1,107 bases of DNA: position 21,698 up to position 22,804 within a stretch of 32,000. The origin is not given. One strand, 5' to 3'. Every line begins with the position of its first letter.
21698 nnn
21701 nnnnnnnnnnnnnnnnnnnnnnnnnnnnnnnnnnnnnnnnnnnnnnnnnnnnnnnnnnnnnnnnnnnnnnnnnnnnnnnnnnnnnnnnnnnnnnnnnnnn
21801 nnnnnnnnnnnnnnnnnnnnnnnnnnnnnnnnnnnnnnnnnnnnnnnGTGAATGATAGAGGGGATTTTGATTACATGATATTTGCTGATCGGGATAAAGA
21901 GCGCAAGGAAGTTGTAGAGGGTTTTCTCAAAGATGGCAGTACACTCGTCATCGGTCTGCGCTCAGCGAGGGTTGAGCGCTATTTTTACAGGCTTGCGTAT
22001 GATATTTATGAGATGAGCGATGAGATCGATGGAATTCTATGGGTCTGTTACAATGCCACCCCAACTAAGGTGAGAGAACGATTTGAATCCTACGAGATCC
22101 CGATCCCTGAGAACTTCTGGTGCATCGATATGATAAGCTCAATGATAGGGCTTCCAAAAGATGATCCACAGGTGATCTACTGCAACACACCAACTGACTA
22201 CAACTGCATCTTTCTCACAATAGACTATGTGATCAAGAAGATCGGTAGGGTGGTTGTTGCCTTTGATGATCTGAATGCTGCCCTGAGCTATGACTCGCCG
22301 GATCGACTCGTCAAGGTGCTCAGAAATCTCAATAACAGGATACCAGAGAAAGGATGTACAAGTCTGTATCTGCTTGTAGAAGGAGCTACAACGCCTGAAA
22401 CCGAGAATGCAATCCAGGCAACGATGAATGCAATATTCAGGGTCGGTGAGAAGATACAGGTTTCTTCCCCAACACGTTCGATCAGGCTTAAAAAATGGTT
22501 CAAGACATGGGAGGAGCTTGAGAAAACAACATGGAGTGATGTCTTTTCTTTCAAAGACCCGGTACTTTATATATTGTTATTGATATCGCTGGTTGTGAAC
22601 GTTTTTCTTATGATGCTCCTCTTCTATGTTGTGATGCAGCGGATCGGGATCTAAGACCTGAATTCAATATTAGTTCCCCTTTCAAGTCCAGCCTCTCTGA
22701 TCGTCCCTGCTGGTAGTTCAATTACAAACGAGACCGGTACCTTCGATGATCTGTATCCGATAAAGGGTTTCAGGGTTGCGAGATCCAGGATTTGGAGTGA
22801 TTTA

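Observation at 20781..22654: Three-gene KaiC/ArlH-like module (small charged protein, active ATPase, P-loop-dead TM-anchored paralog) interrupts the rpo/ribosomal supercluster right after rps7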

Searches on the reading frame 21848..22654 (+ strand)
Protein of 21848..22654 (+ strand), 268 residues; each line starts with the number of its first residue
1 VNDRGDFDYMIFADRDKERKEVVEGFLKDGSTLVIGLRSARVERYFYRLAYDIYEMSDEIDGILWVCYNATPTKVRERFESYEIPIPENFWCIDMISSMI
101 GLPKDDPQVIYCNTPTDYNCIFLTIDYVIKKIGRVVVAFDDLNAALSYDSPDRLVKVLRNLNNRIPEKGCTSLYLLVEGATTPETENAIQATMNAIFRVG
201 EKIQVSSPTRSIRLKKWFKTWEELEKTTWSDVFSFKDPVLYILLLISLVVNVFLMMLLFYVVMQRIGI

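Call 4: search_protein_families(library=pfam, proteins=[window:21848-22654:+], max_evalue=1)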
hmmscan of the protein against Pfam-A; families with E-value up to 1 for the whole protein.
window:21848-22654:+ (268 aa): 3 families
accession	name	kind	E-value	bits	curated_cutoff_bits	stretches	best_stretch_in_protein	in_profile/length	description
PF23365.1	DUF7090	-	0.00013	22.1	27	1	57-204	39-187/192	Family of unknown function (DUF7090)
PF06745.19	ATPase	-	0.0002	21.3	26.6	1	89-216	82-204/231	KaiC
PF24336.1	DUF7504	-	0.078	13.9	27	1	124-194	96-174/179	Family of unknown function (DUF7504)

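Call 5: search_protein_families(library=ncbifam, proteins=[window:21848-22654:+], max_evalue=0.01)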
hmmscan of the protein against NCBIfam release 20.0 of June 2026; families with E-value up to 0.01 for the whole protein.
window:21848-22654:+ (268 aa): 0 families

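Call 7: find_homologous_proteins(query=window:21848-22654:+, max_evalue=0.001)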
Query window:21848-22654:+ (268 aa): 5 proteins with E <= 0.001 among 413 candidates.
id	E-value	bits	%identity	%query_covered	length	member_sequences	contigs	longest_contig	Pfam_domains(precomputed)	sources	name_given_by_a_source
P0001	3.8e-175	598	99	100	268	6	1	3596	-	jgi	-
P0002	1.9e-160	550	88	100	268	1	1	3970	PF23365.2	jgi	-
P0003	1.9e-148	511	81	100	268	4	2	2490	PF23365.2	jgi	-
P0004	1.1e-140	485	78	91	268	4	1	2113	PF23365.2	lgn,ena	-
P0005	2.4e-73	265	50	90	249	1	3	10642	-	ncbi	ncbi:MAG: hypothetical protein ACXQS7_01215 [Candidatus Syntropharchaeia archaeon]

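Call 9: find_encoding_contigs(protein=P0005, flank=10000, max_places=6)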
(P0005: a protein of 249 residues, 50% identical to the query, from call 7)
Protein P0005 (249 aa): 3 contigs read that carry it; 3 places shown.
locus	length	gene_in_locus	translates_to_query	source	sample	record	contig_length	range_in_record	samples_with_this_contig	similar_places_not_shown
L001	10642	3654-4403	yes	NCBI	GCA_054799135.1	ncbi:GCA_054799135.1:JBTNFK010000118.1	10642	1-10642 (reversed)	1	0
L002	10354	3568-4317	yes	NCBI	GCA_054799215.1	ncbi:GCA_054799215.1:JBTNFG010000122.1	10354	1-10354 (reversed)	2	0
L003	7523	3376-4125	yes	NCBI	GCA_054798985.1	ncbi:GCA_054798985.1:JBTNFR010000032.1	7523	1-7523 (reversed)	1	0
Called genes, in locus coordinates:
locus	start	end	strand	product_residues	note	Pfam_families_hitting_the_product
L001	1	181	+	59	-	?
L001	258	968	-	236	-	PF08071:RS4NT, PF01479:S4 (weak), PF00900:Ribosomal_S4e, PF00467:KOW (weak)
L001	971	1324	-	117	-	PF16906:Ribosomal_L26, PF23291:KOW4_SPT5 (weak), PF00467:KOW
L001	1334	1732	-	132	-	PF00238:Ribosomal_L14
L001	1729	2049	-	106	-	PF00366:Ribosomal_S17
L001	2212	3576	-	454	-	PF02878:PGM_PMM_I, PF02879:PGM_PMM_II, PF02880:PGM_PMM_III, PF00408:PGM_PMM_IV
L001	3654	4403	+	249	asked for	-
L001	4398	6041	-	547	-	PF18262:PhetRS_B1 (faint), PF03483:B3_4 (weak), PF03484:B5, PF01409:tRNA-synt_2d (weak), PF17759:tRNA_synthFbeta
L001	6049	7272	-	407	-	PF00368:HMG-CoA_red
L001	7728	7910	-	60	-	PF27315:AF_0136_N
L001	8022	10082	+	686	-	PF03030:H_PPase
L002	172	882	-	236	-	PF08071:RS4NT, PF01479:S4 (weak), PF00900:Ribosomal_S4e, PF00467:KOW (weak)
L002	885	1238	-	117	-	PF16906:Ribosomal_L26, PF23291:KOW4_SPT5 (weak), PF00467:KOW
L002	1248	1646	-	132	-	PF00238:Ribosomal_L14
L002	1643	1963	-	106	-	PF00366:Ribosomal_S17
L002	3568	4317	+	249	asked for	-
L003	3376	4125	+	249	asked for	-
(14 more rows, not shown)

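Call 11: find_encoding_contigs(protein=P0002, flank=10000, max_places=4)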
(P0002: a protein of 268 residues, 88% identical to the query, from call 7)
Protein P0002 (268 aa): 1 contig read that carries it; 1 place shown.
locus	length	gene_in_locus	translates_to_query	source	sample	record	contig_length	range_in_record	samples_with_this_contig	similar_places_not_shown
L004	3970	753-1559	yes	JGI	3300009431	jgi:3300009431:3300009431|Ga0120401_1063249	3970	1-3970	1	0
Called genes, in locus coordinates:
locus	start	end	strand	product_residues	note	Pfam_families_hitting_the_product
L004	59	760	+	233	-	PF06745:ATPase, PF13481:AAA_25 (weak), PF23442:DUF7125, PF20720:nSTAND3 (faint)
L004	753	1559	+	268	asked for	PF23365:DUF7090 (weak)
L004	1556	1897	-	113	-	PF02643:DUF192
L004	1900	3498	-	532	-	PF00482:T2SSF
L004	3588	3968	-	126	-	?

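Call 12: find_encoding_contigs(protein=P0003, flank=10000, max_places=4)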
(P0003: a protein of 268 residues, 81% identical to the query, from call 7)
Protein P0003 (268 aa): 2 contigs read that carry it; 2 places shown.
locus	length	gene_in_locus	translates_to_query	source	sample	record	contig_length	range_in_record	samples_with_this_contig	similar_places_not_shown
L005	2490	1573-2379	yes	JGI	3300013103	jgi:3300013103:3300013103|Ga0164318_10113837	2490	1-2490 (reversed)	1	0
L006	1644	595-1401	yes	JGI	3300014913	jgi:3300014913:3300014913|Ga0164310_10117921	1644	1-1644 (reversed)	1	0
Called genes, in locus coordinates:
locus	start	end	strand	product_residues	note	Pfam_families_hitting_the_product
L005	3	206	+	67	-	?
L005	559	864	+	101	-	-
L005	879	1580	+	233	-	PF00154:RecA_N (weak), PF06745:ATPase, PF13481:AAA_25 (weak), PF23442:DUF7125, PF20720:nSTAND3 (faint)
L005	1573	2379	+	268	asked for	PF23365:DUF7090 (faint)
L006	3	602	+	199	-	?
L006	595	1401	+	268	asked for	PF23365:DUF7090 (faint)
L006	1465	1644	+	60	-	?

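Call 22: search_protein_representatives(alignment_id=A1)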
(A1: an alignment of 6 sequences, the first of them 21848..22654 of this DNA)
Query: 6 sequences, 268 profile positions. Proteins with E-value up to 0.001 (for the whole library): 155; up to 1e-10: 25; up to 1e-30: 11. The best 150 are listed.
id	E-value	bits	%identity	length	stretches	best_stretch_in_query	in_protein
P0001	2.3e-164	561.6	-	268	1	1-268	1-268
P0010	2.7e-65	236.8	-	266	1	29-261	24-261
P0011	5.3e-59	216.2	-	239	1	24-259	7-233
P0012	3.0e-58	213.7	-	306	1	28-261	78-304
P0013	3.7e-49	183.9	-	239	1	24-264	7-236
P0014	3.1e-41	157.9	-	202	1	30-197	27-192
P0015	2.5e-39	151.7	-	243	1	25-263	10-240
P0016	4.4e-39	150.8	-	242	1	23-261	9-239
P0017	3.5e-38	147.9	-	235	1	21-261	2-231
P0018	8.0e-36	140.2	-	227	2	25-218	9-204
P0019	1.5e-32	129.4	-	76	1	193-268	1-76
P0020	1.7e-30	122.7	-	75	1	99-171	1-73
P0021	3.4e-28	115.2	-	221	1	43-264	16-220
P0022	1.1e-24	103.6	-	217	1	35-262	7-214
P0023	8.7e-20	87.6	-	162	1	102-262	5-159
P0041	5.4e-08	48.9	-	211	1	215-263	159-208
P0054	2.8e-06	43.3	-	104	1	217-264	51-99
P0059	6.5e-06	42.1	-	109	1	211-259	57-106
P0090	8.7e-05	38.4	-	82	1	207-266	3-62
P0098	1.1e-04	38.0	-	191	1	216-264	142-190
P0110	1.8e-04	37.3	-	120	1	214-263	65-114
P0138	4.9e-04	35.9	-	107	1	211-256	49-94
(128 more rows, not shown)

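Call 29: find_related_loci(query=A3, collection=genome_contigs, flank=10000)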
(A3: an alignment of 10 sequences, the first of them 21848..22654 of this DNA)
Query A3 (268 aa) in genome_contigs; peptide patterns used: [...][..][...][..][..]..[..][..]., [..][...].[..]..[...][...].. (x = any residue, [..] = any of these).
50 stretches matched a pattern; 2 encode a relative of the query (tblastn E <= 1e-3); 2 distinct loci.
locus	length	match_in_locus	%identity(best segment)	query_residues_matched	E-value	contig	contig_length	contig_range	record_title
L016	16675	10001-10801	81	1-267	5e-154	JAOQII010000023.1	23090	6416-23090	MAG: Candidatus Syntrophoarchaeum sp. isolate 12019_3 NODE_23, whole genome shotgun sequence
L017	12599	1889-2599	38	30-261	9e-60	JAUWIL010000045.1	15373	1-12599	MAG: Methanobacteriota archaeon isolate CSMAG_2293 CSMAG_2293_k127_703413_length_15373_cov_21.1339, whole genome shotgun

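Call 32: find_encoding_contigs(protein=P0011, flank=6000, max_places=4)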
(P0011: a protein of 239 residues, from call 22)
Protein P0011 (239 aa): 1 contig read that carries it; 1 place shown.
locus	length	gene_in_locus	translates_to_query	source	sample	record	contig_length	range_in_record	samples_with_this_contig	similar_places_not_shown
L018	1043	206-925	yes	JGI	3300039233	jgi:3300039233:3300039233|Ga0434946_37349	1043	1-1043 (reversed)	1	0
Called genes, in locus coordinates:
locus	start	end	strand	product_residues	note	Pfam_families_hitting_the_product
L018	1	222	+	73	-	?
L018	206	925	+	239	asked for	-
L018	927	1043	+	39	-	?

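Call 33: predict_structure(alignment_id=A2)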
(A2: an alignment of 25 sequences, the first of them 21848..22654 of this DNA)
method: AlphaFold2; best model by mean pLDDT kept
length: 268 residues; sequences in the alignment: 25
mean_pLDDT: 84.7   pTM: 0.74
mean pLDDT of the five models: 84.7, 84.6, 83.6, 83.0, 82.8
residues with pLDDT >= 90: 168; 70-90: 54; 50-70: 23; < 50: 23
segments of 3 or more residues with pLDDT < 50: 1-13, 216-225
pLDDT, mean of each block of 10 residues (from residue 1): 36 61 76 90 91 90 97 96 93 95 92 95 96 96 94 96 93 95 95 91 78 56 54 63 87 96 87
secondary structure, 60 per line:
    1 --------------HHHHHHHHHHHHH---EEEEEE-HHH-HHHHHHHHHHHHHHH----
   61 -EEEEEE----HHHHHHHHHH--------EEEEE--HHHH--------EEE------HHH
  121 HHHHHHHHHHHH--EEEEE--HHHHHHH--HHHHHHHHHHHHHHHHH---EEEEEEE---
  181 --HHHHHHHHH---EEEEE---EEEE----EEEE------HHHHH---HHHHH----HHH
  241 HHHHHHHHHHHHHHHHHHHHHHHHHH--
elements in order: H15-27 E31-36 H42-56 E62-67 H72-81 E90-94 H97-100 E109-111 H118-132 E135-139 H142-148 H151-167 E171-177 H183-191 E195-199 E203-206 E211-214 H221-225 H229-233 H238-266

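Call 36: fold_search(model_id=the predicted structure, library=pdb)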
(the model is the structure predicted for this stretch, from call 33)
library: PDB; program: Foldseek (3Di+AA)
matches with E <= 10: 1688; with E <= 0.001: 369
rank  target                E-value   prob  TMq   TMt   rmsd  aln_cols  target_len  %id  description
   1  2dr3_E                2.3e-08  1.00  0.55  0.62   5.9       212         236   14  Crystal Structure of RecA superfamily ATPase PH0284 from Pyrococcus horikoshii OT3 (released 2006-12-06)
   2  2dr3_F                4.7e-08  1.00  0.59  0.66   4.3       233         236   14  Crystal Structure of RecA superfamily ATPase PH0284 from Pyrococcus horikoshii OT3 (released 2006-12-06)
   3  2dr3_A                7.3e-08  1.00  0.57  0.65   3.2       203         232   15  Crystal Structure of RecA superfamily ATPase PH0284 from Pyrococcus horikoshii OT3 (released 2006-12-06)
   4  4yds                  1.3e-07  1.00  0.43  0.49  10.1       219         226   13  FlaH from Sulfolobus acidocaldarius with ATP and Mg-Ion (released 2015-11-11)
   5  8wv8_B                1.7e-07  1.00  0.46  0.29   6.5       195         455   17  Crystal Structure of Cyanobacterial Circadian Clock Protein KaiC (released 2023-12-27)
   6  2dr3_B                1.9e-07  1.00  0.54  0.59   4.4       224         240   16  Crystal Structure of RecA superfamily ATPase PH0284 from Pyrococcus horikoshii OT3 (released 2006-12-06)
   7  8zn7_C                2.5e-07  1.00  0.47  0.29   9.4       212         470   16  Crystal Structure of Designed Clock Protein KaiC (released 2025-04-16)
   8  2dr3_D                4.3e-07  1.00  0.55  0.60   6.4       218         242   14  Crystal Structure of RecA superfamily ATPase PH0284 from Pyrococcus horikoshii OT3 (released 2006-12-06)
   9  7dy1_E                4.9e-07  1.00  0.45  0.28   5.9       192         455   13  Crystal Structure of Cyanobacterial Circadian Clock Protein KaiC (released 2022-05-18)
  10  4tl9_B                5.2e-07  1.00  0.44  0.52   6.3       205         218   16  Crystal structure of N-terminal C1 domain of KaiC (released 2015-07-01)
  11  4tlc_F                8.5e-07  1.00  0.42  0.50   6.3       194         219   15  Crystal structure of N-terminal C1 domain of KaiC (released 2015-07-01)
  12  4tlb_F                9.1e-07  1.00  0.44  0.52   6.3       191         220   16  Crystal structure of N-terminal C1 domain of KaiC (released 2015-07-01)
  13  8zn5_B                1.0e-06  1.00  0.47  0.29   8.1       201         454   16  Crystal Structure of Designed Clock Protein KaiC (released 2025-04-16)
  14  7v3x_G                1.0e-06  1.00  0.48  0.29   6.2       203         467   15  Crystal Structure of Cyanobacterial Circadian Clock Protein KaiC (released 2022-04-27)
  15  4tl7_D                1.1e-06  1.00  0.45  0.52   6.2       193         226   16  Crystal structure of N-terminal C1 domain of KaiC (released 2015-07-01)
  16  2dr3_C                1.2e-06  1.00  0.53  0.60   6.5       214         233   14  Crystal Structure of RecA superfamily ATPase PH0284 from Pyrococcus horikoshii OT3 (released 2006-12-06)
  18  4wia_C                1.3e-06  1.00  0.43  0.50   8.2       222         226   14  Crystal structure of flagellar accessory protein FlaH from Methanocaldococcus jannaschii (released 2015-10-07)
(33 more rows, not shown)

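Call 37: find_related_loci(query=A3, collection=metagenome_contigs, flank=10000)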
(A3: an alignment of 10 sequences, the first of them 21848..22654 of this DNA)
Query A3 (268 aa) in metagenome_contigs; peptide patterns used: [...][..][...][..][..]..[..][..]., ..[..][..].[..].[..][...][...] (x = any residue, [..] = any of these).
224 stretches matched a pattern; 4 encode a relative of the query (tblastn E <= 1e-3); 4 distinct loci.
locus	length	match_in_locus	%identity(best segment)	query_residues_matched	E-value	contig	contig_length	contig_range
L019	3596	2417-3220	99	1-268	0e+0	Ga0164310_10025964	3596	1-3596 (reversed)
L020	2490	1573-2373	81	1-267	2e-163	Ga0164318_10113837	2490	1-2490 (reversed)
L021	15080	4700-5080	23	62-192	1e-6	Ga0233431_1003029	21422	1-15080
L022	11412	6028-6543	22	14-192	2e-6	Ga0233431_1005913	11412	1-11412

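Call 38: find_encoding_contigs(protein=P0013, flank=8000, max_places=4)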
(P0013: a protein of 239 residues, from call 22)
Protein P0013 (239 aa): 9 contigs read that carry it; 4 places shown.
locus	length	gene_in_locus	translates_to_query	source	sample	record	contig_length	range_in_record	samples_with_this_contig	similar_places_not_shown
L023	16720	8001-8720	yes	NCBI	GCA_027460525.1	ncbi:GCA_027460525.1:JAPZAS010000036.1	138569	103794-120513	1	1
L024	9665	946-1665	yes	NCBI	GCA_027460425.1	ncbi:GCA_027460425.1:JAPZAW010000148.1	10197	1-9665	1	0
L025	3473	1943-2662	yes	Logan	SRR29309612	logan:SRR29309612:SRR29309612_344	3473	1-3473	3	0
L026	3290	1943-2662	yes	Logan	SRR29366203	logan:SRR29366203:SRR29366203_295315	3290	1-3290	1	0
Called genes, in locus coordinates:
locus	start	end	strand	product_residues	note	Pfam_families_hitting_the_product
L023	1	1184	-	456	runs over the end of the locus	PF00148:Oxidored_nitro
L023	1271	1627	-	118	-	PF00543:P-II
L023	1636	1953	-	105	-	PF00543:P-II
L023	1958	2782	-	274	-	PF00142:Fer4_NifH, PF01656:CbiA, PF10609:ParA (faint), PF13614:AAA_31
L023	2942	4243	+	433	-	PF00909:Ammonium_transp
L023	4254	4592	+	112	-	PF00543:P-II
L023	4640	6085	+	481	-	PF03951:Gln-synt_N, PF00120:Gln-synt_C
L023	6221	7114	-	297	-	PF06550:SPP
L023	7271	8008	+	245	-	PF00154:RecA_N (weak), PF06745:ATPase, PF13481:AAA_25 (weak), PF23442:DUF7125, PF07088:GvpD_P-loop (weak)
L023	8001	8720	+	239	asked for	-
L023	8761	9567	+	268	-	PF00800:PDT, PF01842:ACT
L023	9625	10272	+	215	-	PF01982:CTP-dep_RFKase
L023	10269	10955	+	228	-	PF00926:DHBP_synthase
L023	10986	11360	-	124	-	PF12802:MarR_2 (weak)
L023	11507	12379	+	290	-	PF01063:Aminotran_4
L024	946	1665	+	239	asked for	-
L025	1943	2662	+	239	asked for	-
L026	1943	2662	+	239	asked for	-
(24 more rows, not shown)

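Call 39: find_encoding_contigs(protein=P0016, flank=8000, max_places=4)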
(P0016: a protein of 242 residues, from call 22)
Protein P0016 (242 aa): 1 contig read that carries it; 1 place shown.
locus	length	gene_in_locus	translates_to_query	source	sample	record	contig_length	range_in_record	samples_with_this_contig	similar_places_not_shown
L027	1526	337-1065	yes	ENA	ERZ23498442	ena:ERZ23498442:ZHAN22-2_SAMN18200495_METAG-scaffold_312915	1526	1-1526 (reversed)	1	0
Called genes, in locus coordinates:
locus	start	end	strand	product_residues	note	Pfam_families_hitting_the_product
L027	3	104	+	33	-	?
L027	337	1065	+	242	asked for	-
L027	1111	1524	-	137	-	?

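Call 40: find_encoding_contigs(protein=P0022, flank=8000, max_places=4)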
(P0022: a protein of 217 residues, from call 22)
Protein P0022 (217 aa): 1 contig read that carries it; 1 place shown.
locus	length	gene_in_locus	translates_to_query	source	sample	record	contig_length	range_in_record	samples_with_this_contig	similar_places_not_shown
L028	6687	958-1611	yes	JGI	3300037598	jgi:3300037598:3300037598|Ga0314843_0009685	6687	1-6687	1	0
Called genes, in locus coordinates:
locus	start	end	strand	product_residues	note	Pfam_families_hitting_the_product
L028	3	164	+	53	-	?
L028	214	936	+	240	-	PF06745:ATPase, PF13481:AAA_25 (faint)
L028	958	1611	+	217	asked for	-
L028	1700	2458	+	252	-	PF02006:PPS_PS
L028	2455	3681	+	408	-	PF00815:Histidinol_dh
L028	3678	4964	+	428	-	PF01336:tRNA_anti-codon, PF00152:tRNA-synt_2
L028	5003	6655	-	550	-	PF01578:Cytochrom_C_asm, PF16327:CcmF_C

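Call 66: search_protein_families(library=pfam, alignment_id=A2, max_evalue=0.01)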
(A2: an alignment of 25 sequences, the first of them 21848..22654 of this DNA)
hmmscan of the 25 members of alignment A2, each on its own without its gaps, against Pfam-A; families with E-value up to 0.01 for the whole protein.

A. member 1, window:21848-22654:+ (268 aa): 2 families
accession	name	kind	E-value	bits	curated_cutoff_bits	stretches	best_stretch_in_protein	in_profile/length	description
PF23365.1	DUF7090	-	0.00013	22.1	27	1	57-204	39-187/192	Family of unknown function (DUF7090)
PF06745.19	ATPase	-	0.0002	21.3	26.6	1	89-216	82-204/231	KaiC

B. families by the number of members that match (of 25 scanned): 8 families
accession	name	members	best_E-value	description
PF06745.19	ATPase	13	1.9e-17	KaiC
PF23365.1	DUF7090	13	2e-09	Family of unknown function (DUF7090)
PF05763.18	DUF835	12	3.5e-07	Protein of unknown function (DUF835)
PF24336.1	DUF7504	5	2.2e-07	Family of unknown function (DUF7504)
PF07088.17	GvpD_P-loop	1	3.2e-06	GvpD gas vesicle protein, P-loop domain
PF25199.1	nSTAND_NTPase5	1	3.5e-05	Novel STAND NTPase 5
PF09874.14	DUF2101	1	0.0017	Predicted membrane protein (DUF2101)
PF10483.15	Elong_Iki1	1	0.0093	Elongator subunit Iki1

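Call 84: search_protein_families(library=pfam, proteins=[P0054, P0059, P0098, P0041, P0110, P0138, P0090], max_evalue=1)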
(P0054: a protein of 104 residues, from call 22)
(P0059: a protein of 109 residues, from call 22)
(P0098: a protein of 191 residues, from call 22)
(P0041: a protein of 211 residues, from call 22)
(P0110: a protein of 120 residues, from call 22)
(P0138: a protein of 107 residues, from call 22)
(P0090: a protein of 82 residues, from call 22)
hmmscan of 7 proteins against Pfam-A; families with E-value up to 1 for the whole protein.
P0054 (104 aa): 4 families
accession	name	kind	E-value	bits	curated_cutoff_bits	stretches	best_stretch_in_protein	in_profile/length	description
PF12420.13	DUF3671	-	0.017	15.1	34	1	73-103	185-215/223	Fam-L, Fam-M like protein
PF25741.1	Viral_FcR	-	0.077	13.4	27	1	73-103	142-172/174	Viral Fc-gamma receptor-like domain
PF02009.21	RIFIN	-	0.16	12.3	32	1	69-102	281-311/327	Rifin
PF00482.28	T2SSF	-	0.18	12.2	25.2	1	70-96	98-124/125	Type II secretion system (T2SS), protein F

P0059 (109 aa): 1 family
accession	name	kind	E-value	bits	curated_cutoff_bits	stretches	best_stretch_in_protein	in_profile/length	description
PF02387.20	IncFII_repA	-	0.022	14.6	22.9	1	10-95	85-163/275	IncFII RepA protein family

P0098 (191 aa): 1 family
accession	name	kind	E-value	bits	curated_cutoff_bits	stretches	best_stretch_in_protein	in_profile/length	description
PF16111.11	DUF4829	-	0.12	13.6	25.5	0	3-40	54-91/119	Domain of unknown function (DUF4829)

P0041 (211 aa): 1 family
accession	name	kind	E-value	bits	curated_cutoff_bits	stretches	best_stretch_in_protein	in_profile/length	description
PF05763.18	DUF835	-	3.3e-33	114.8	33.1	1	25-156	5-135/136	Protein of unknown function (DUF835)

P0110 (120 aa): 0 families

P0138 (107 aa): 0 families

P0090 (82 aa): 0 families
